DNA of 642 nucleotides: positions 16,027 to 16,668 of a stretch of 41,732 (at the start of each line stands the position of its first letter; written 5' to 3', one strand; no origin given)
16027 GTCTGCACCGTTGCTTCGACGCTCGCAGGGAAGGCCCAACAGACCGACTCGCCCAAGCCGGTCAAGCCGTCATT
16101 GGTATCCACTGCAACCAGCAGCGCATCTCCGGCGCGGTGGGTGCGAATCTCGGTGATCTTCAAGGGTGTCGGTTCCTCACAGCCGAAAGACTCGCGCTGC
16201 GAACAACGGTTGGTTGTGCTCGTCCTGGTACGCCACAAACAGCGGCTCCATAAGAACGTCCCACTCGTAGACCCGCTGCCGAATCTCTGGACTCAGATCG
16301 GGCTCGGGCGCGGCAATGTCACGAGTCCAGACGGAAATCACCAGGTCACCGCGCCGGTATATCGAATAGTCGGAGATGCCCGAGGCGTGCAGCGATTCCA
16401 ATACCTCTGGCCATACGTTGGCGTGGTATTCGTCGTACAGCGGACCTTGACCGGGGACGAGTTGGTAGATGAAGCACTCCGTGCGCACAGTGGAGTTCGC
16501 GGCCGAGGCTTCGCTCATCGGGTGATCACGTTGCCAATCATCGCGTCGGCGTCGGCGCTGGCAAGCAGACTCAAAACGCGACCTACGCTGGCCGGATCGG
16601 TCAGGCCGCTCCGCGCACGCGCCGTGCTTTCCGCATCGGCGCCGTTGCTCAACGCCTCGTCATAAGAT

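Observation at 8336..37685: ~29 kb hydrolase / PLP-enzyme / sugar-acid catabolic island that fits no pathway I can name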

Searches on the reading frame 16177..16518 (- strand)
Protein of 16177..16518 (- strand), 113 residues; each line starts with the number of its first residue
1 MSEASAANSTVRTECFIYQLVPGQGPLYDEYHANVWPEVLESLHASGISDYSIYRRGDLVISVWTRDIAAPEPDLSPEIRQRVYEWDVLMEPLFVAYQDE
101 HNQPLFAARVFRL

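Call 56: search_protein_families(library=pfam, proteins=[window:16177-16518:-])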
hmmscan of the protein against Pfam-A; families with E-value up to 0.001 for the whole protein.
window:16177-16518:- (113 aa): 1 family
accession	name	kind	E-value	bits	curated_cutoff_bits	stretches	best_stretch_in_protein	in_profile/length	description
PF05336.19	rhaM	-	1.1e-16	61.4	23.4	1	15-111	3-103/105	L-rhamnose mutarotase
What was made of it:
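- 16177..16518 (-): RhaM-family mutarotase. PF05336, 61 bits (call 56).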
